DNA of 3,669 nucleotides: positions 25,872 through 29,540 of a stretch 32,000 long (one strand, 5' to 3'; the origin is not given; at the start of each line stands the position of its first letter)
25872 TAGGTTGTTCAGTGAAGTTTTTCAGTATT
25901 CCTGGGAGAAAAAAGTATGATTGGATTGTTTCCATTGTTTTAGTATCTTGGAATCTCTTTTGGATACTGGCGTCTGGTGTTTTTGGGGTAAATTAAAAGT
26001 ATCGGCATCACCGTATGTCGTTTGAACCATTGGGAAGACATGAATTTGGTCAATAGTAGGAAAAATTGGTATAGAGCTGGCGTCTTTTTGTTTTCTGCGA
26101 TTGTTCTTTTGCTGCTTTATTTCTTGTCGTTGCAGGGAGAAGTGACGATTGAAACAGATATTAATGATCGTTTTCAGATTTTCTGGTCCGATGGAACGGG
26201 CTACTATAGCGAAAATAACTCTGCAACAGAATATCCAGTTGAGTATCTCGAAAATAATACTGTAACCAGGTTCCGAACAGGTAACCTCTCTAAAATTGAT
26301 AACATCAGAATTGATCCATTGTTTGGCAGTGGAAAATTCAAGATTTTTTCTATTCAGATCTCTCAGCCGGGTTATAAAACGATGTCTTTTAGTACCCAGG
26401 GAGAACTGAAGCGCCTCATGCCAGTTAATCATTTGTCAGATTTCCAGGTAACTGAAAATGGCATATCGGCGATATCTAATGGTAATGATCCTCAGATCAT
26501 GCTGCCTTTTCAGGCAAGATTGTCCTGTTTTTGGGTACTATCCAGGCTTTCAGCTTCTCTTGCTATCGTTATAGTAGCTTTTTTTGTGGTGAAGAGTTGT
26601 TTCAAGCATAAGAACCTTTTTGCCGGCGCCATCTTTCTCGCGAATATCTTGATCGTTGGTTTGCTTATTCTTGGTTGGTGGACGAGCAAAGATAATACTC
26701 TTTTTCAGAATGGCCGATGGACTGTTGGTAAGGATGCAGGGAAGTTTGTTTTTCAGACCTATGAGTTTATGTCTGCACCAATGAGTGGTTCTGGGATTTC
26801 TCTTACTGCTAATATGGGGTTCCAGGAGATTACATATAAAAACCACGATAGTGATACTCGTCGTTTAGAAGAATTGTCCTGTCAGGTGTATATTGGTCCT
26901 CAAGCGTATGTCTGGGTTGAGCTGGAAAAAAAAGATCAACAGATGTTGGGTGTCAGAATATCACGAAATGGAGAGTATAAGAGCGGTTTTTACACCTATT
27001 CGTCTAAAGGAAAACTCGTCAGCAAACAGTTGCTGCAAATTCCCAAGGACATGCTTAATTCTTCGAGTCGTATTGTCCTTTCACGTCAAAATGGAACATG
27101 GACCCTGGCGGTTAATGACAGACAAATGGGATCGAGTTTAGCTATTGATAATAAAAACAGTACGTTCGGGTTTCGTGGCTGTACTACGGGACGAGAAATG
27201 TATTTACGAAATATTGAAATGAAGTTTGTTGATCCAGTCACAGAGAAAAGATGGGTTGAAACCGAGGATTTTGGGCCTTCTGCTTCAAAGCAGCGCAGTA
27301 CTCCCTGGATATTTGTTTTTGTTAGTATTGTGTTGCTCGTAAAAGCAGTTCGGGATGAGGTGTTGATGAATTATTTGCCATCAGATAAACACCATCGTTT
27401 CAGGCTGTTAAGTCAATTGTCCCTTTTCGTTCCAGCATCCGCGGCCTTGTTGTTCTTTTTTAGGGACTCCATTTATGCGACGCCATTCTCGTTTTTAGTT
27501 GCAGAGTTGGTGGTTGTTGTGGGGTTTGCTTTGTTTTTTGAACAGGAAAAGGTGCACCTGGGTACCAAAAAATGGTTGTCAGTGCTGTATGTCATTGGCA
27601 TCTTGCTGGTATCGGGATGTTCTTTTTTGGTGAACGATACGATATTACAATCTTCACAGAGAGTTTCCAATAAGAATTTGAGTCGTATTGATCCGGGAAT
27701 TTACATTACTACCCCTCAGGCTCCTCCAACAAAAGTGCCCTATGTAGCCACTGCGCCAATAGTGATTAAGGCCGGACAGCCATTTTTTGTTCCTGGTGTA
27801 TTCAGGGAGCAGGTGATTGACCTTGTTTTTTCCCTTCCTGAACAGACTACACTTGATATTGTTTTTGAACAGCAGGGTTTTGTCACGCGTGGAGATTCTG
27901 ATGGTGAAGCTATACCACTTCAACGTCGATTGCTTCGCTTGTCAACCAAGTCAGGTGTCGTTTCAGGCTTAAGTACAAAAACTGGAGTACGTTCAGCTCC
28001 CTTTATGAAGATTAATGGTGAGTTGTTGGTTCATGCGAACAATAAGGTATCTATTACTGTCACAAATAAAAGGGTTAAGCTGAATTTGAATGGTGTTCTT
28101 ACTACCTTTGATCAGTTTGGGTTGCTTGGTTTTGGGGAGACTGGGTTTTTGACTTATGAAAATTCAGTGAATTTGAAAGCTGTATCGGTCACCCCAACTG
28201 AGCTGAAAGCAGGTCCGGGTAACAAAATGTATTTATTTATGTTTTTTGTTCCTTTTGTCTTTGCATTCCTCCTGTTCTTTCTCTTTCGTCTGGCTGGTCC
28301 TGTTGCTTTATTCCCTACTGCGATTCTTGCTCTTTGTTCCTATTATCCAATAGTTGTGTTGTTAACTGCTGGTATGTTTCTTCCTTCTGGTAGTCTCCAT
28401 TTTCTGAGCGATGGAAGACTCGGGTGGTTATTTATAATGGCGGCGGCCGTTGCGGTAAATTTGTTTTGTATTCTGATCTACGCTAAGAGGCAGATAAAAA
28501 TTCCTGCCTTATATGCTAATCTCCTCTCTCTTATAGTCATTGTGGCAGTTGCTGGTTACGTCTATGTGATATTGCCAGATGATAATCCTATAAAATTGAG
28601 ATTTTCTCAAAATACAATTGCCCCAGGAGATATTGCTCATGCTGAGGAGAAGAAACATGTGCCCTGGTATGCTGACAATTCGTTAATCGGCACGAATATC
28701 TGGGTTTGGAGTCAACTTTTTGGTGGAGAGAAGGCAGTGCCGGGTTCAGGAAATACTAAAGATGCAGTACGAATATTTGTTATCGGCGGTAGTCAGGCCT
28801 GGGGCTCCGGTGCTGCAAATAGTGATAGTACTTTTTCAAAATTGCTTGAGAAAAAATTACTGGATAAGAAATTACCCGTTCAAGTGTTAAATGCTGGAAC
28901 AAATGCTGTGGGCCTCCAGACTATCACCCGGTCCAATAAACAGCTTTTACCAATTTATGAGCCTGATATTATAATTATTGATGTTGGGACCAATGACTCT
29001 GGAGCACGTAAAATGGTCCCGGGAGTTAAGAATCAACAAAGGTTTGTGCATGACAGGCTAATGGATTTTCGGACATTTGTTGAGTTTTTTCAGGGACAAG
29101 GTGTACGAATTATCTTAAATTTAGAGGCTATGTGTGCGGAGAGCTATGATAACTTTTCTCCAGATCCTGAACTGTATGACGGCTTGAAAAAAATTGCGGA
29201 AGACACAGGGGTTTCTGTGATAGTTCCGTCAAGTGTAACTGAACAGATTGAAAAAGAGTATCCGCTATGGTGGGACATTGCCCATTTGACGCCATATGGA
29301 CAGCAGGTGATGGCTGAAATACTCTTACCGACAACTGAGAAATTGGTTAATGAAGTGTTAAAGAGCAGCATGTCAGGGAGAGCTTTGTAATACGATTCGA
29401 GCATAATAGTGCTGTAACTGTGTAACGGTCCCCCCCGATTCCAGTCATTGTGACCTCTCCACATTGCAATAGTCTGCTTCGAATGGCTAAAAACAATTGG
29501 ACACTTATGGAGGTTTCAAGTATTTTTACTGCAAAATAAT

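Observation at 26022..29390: Giant membrane protein carrying an SGNH domain on a non-AT3 polytopic scaffold with two related jelly-roll-like domains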

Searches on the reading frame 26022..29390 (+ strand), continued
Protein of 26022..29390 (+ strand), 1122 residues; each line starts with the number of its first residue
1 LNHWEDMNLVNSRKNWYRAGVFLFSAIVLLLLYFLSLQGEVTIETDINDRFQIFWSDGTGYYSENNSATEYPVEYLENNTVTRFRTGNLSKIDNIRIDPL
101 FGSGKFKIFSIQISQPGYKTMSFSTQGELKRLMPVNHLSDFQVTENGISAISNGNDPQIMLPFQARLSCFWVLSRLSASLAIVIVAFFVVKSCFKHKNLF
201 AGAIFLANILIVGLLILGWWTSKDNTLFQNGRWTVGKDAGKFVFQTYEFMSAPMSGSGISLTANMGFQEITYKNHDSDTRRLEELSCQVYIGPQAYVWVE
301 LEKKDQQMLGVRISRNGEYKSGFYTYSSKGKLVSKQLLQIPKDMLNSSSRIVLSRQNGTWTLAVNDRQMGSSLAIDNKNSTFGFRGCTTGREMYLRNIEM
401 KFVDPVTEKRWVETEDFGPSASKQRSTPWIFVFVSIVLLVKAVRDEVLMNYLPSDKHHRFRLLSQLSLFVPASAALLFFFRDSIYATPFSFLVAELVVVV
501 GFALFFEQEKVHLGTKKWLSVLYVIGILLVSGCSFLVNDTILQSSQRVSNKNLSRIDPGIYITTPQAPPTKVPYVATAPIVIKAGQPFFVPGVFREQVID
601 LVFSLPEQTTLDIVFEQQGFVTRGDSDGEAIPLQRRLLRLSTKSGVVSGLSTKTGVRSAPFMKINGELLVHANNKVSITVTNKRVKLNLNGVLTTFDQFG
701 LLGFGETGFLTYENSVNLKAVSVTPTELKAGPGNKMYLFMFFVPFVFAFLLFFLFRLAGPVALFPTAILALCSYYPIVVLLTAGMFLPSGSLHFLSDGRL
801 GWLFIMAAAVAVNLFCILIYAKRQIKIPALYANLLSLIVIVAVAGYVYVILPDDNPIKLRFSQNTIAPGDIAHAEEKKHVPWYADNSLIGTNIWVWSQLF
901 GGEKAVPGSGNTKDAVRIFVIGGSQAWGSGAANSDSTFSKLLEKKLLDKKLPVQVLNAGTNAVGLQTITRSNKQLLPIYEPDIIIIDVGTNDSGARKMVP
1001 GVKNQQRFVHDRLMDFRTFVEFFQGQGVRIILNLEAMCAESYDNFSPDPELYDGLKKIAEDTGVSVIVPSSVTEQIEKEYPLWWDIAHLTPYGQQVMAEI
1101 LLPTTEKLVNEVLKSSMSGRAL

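Call 48: fold_search(model_id=the predicted structure, library=pdb)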
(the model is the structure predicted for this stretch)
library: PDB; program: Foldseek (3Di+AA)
matches with E <= 10: 1448; with E <= 0.001: 239
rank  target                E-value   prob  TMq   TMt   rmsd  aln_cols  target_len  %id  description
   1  4jqt_A                1.2e-06  1.00  0.11  0.26  25.6       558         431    9  Crystal structure of a putative glycosyl hydrolase (BT3469) from Bacteroides thetaiotaomicron VPI-5482 at 2.49 A resol (released 2013-04-17)
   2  4w8j                  1.3e-06  0.97  0.09  0.09  27.6       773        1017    8  Structure of the full-length insecticidal protein Cry1Ac reveals intriguing details of toxin packaging into in vivo form (released 2014-09-17)
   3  5jd3_A                4.4e-06  1.00  0.15  0.65   5.4       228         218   18  Crystal structure of LAE5, an alpha/beta hydrolase enzyme from the metagenome of Lake Arreo, Spain (released 2016-05-04)
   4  7ddy_A                4.8e-06  1.00  0.15  0.78   3.4       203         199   15  Crystal structure of an acetyl xylan esterase AlAXEase (released 2021-06-02)
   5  5jd3_G                6.2e-06  1.00  0.15  0.68   4.8       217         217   19  Crystal structure of LAE5, an alpha/beta hydrolase enzyme from the metagenome of Lake Arreo, Spain (released 2016-05-04)
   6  5xau_D                6.5e-06  1.00  0.11  0.18  27.3       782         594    8  Crystal structure of integrin binding fragment of laminin-511 (released 2017-09-20)
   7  3r05_A                7.1e-06  1.00  0.10  0.11  24.0       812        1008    7  Structure of neurexin 1 alpha (domains LNS1-LNS6), with splice insert SS3 (released 2011-06-15)
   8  3qcw_A                7.7e-06  1.00  0.10  0.11  23.5       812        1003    7  Structure of neurexin 1 alpha (domains LNS1-LNS6), no splice inserts (released 2011-06-15)
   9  3w7v_A                8.8e-06  1.00  0.15  0.68   4.3       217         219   18  Crystal Structure of Axe2, an Acetylxylan Esterase from Geobacillus stearothermophilus (released 2014-02-12)
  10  7cec_C                8.8e-06  1.00  0.12  0.21  26.3       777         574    8  Structure of alpha6beta1 integrin in complex with laminin-511 (released 2021-06-23)
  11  4han_A                9.2e-06  1.00  0.10  0.33  19.9       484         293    7  Crystal structure of Galectin 8 with NDP52 peptide (released 2013-03-20)
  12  6cw1_B                1.1e-05  1.00  0.10  0.26  20.9       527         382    8  Crystal structure of Neurexin-1 alpha ectodomain fragment, L2-L3 (released 2018-09-19)
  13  4oap_A                1.2e-05  1.00  0.15  0.69   4.4       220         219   18  An Axe2 mutant (W190I), an acetyl-xylooligosaccharide esterase from Geobacillus Stearmophilus (released 2015-01-14)
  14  4jko_A                1.2e-05  1.00  0.15  0.67   4.2       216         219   18  Crystal structure of a catalytic mutant of Axe2 (Axe2_S15A), an acetylxylan esterase from Geobacillus stearothermophil (released 2014-02-12)
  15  7ddy_D                1.4e-05  1.00  0.15  0.78   3.5       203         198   14  Crystal structure of an acetyl xylan esterase AlAXEase (released 2021-06-02)
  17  7ddy_B                1.8e-05  1.00  0.15  0.76   3.6       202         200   16  Crystal structure of an acetyl xylan esterase AlAXEase (released 2021-06-02)
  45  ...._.                8.4e-05  1.00  0.14  0.78   3.6       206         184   24  Truncated putative polyesterase from Chloracidobacterium thermophilum (released 2026-04-08)
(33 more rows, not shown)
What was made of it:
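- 26694..27278 (+): Domain A (aa 225-419), a LamG/concanavalin-like beta-sandwich. Conserved residues: W233, K237, G266 (Q268 and E269 of the MGFQE motif are near-invariant in the 35-sequence domain-A set), R312, S314, G383-F384 (FGFRG motif). Tandem ConA-like proteins align across A and B (call 48).
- On Concanavalin A-like lectin/glucanase superfamily (LamG, DUF1080, CBM66, galectin): The full model aligns with tandem galectins, neurexin LNS and laminin LG over 470-830 columns spanning A and B (call 48).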

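Call 54: search_protein_families(library=ncbifam, proteins=[window:26022-29390:+], max_evalue=0.01)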
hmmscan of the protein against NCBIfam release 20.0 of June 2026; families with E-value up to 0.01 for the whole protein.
window:26022-29390:+ (1122 aa): 0 families

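Call 62: search_protein_families(library=pfam, alignment_id=A3, max_evalue=0.1)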
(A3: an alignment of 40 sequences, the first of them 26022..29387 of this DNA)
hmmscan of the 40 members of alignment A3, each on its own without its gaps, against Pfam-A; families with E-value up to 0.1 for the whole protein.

A. member 1, window:26022-29387:+ (1122 aa): 2 families
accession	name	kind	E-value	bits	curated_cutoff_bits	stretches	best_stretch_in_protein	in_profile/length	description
PF13472.12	Lipase_GDSL_2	-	1e-08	36.3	32.9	1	920-1096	1-178/178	GDSL-like Lipase/Acylhydrolase family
PF00657.28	Lipase_GDSL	-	2.6e-06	28.2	23.6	1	918-1100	1-207/208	GDSL-like Lipase/Acylhydrolase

B. families by the number of members that match (of 40 scanned): 20 families
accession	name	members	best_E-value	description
PF13472.12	Lipase_GDSL_2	40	1.4e-15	GDSL-like Lipase/Acylhydrolase family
PF00657.28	Lipase_GDSL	37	2.6e-10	GDSL-like Lipase/Acylhydrolase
PF25182.1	NonGDSL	17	8.2e-07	Non-GDSL lipase-like family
PF13385.13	Laminin_G_3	3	0.00012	Concanavalin A-like lectin/glucanases superfamily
PF04311.20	DUF459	3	0.0065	Protein of unknown function (DUF459)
PF16822.11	ALGX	2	0.00016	SGNH hydrolase-like domain, acetyltransferase AlgX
PF06439.18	3keto-disac_hyd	2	0.0039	3-keto-disaccharide hydrolase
PF20407.5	DUF1583_N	2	0.0053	Domain of unknown function (DUF1583_N)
PF13786.12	DUF4179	2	0.027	Domain of unknown function (DUF4179)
PF24522.1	KRIT1_FRMD8_FERM_C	2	0.041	KRIT1/FRMD8, FERM domain C-lobe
PF04914.18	DltD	1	0.00089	DltD protein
PF02656.20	DUF202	1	0.0031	Domain of unknown function (DUF202)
PF07099.16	DUF1361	1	0.014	Protein of unknown function (DUF1361)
PF25203.1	DAAF9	1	0.025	DAAF9 domain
PF19040.6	SGNH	1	0.029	SGNH domain (fused to AT3 domains)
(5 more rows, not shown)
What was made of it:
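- On SGNH/GDSL hydrolase superfamily (Pfam Lipase_GDSL_2): 40/40 family members match (call 62).
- A few family members give sub-threshold hits to transferase-type SGNH families: ALGX 2/40, DltD 1/40, PF19040 1/40 (call 62).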

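Call 64: find_encoding_contigs(protein=P0010, flank=9000, max_places=2)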
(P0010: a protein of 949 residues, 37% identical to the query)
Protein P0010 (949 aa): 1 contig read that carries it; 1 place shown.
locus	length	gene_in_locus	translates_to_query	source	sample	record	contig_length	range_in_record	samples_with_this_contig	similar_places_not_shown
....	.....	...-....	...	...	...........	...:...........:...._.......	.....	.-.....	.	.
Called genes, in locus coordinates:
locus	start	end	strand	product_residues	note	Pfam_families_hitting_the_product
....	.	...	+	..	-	?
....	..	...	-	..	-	-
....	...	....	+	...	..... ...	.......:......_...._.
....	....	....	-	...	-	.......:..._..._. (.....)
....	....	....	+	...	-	-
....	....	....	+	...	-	-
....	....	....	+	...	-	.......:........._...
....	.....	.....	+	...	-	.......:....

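Call 68: search_solved_structures(query=A3, max_evalue=1, show_alignments=1)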
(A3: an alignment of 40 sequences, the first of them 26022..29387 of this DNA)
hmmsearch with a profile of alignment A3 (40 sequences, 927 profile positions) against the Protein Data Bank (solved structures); distinct sequences matched with E-value up to 1: 43.
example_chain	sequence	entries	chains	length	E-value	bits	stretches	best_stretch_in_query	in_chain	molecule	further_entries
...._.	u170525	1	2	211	1.9e-07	32.6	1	728-926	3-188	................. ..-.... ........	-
7ddy_D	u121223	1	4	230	4.1e-07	31.6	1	749-916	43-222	G-D-S-L family lipolytic protein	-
1yzf_A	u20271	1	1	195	5.5e-07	31.1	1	752-919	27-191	lipase/acylhydrolase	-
5bn1_A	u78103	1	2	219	1.7e-06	29.5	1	761-914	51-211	Acetyl xylan esterase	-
7c23_A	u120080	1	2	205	1.9e-06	29.4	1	744-813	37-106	Carboxylesterase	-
7c29_A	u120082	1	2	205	2e-06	29.3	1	744-813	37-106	Carboxylesterase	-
4jko_A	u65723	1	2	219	2.2e-06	29.2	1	761-914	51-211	Acetyl xylan esterase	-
3w7v_A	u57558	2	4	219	2.2e-06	29.2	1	761-914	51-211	Acetyl xylan esterase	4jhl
4jgg_A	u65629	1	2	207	3e-06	28.7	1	744-805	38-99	Esterase TesA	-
5jd3_A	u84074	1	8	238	3.6e-06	28.4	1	749-911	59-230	LAE5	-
4oao_A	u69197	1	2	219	4e-06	28.3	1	761-914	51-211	Acetyl xylan esterase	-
3rjt_A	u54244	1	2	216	1.6e-05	26.3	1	760-892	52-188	Lipolytic protein G-D-S-L family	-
3hp4_A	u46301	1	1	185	0.00015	23.1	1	746-804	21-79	GDSL-esterase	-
4jj4_A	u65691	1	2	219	0.00019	22.8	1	761-914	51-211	Acetyl xylan esterase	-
4jj6_A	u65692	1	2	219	0.00054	21.2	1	761-914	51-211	Acetyl xylan esterase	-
9ge8_T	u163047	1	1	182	0.01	17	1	749-831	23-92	Thioesterase 1/protease 1/lysophospholipase L1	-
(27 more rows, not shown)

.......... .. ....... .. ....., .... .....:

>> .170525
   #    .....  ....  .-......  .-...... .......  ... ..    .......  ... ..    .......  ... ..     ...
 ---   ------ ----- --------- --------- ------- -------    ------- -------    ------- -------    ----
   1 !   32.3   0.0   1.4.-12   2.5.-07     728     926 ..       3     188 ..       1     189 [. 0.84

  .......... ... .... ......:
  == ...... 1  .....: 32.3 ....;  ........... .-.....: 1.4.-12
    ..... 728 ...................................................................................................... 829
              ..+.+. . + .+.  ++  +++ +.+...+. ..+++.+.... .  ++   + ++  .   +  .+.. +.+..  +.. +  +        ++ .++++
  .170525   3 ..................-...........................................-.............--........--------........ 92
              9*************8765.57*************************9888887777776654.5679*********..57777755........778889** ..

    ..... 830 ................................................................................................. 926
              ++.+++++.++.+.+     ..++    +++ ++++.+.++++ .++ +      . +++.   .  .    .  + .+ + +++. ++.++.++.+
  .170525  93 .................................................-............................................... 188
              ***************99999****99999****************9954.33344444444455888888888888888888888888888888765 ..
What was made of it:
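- Closest known: CBM-appended SGNH carbohydrate esterases and acetyltransferases. Same: The SGNH fold is closest to the acetylxylan esterases Axe2 and AlAXEase (calls 48, 68).
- The nearest solved SGNH relatives, by sequence and by fold, are hydrolases: TesA-like esterase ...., acetylxylan esterases 7ddy and Axe2, GDSL lipases (calls 48, 68). The best SGNH matches are esterases (calls 48, 68). The best PDB sequence hit is a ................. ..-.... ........, and TesA also matches (call 68).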

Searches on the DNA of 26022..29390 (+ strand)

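Call 8: search_dna_similar(query=window:26022-29390:+, collection=plasmids, mode=near)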
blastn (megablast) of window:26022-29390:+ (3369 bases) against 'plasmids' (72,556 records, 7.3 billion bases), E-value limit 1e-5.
No match.
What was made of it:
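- Tried and rejected: megablast of the gene against plasmids (call 8);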

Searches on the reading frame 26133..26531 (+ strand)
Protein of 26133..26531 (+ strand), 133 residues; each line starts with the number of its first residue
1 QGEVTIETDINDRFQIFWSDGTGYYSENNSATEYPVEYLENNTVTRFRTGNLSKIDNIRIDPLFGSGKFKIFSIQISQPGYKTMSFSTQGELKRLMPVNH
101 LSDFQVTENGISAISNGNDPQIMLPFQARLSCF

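Call 67: find_homologous_proteins(query=A7, max_evalue=0.001)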
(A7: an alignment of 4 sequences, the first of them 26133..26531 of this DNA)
Query A7 (4 sequences): 704 candidates shared short words with the query, none scored E <= 0.001.
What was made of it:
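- Tried and rejected: a profile of the four window RIDP modules against the 5.8-billion-protein collection (call 67);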
